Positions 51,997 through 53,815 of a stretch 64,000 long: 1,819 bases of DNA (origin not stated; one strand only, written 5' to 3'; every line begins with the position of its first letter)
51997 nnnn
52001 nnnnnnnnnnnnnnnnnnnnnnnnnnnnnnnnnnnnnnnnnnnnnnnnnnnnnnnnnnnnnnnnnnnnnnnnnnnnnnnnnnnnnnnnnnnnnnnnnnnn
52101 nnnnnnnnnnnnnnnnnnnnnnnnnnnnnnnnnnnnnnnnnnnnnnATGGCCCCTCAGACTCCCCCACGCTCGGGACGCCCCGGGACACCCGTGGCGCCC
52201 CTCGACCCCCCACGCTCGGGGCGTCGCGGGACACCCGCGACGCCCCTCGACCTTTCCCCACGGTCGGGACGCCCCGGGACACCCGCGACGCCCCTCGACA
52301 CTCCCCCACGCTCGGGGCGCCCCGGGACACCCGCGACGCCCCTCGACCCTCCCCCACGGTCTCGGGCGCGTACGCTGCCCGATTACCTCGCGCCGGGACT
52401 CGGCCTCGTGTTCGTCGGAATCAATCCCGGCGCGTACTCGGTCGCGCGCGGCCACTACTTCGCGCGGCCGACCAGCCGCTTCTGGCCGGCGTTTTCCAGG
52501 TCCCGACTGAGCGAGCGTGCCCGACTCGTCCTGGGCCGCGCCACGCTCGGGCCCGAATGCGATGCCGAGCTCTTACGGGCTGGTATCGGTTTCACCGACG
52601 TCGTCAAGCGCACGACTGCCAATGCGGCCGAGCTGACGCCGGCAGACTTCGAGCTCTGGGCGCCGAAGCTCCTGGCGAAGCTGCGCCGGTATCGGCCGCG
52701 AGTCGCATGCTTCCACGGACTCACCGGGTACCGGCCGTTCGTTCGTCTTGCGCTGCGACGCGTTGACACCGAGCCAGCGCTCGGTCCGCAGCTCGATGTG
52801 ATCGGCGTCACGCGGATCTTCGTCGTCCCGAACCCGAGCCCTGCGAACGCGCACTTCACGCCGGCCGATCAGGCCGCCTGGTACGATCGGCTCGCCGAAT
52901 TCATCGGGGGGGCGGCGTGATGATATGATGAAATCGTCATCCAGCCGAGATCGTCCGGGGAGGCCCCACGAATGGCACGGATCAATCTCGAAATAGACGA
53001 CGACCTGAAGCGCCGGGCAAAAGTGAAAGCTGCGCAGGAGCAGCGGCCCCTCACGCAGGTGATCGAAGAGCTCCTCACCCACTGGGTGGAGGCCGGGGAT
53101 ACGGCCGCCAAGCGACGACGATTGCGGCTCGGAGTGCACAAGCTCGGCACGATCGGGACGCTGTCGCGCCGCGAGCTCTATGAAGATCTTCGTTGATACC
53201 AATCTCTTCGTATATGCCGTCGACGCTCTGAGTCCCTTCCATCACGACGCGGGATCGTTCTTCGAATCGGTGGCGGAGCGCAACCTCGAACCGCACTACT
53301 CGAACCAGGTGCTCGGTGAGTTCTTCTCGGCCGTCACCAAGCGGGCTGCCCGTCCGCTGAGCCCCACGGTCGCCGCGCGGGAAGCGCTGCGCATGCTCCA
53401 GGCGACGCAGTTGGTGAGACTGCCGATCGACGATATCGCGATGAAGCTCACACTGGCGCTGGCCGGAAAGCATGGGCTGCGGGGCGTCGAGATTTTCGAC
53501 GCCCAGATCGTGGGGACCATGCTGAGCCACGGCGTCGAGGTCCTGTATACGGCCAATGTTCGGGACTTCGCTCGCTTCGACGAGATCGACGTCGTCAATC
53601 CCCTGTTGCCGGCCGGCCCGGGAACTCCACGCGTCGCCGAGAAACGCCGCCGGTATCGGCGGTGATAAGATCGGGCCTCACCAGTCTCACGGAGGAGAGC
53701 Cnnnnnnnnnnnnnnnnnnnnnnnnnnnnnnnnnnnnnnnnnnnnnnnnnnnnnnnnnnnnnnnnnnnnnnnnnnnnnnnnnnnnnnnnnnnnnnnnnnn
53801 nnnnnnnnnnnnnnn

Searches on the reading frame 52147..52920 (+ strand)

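Call 3: search_protein_families(library=pfam, proteins=[window:52147-52920:+], max_evalue=0.01)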
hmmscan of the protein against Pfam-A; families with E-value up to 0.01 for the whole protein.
window:52147-52920:+ (257 aa): 1 family
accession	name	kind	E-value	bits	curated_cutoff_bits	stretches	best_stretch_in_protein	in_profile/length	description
PF03167.25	UDG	-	2.1e-18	67.2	24.3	1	78-246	1-137/141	Uracil DNA glycosylase superfamily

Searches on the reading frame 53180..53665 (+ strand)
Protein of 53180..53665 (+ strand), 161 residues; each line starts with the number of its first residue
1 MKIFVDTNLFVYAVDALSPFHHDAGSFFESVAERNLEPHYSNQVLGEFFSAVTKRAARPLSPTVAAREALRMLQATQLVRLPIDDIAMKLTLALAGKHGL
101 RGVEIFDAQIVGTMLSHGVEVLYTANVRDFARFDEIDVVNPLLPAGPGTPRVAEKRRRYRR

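Call 3: search_protein_families(library=pfam, proteins=[window:53180-53665:+], max_evalue=0.01)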
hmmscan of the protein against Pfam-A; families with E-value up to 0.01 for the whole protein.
window:53180-53665:+ (161 aa): 2 families
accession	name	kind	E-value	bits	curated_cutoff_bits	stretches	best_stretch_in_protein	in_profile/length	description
PF01850.27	PIN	-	3.5e-10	41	23.6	1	3-135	1-119/120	PIN domain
PF13470.12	PIN_3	-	0.00015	23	27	1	2-81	1-79/115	PIN domain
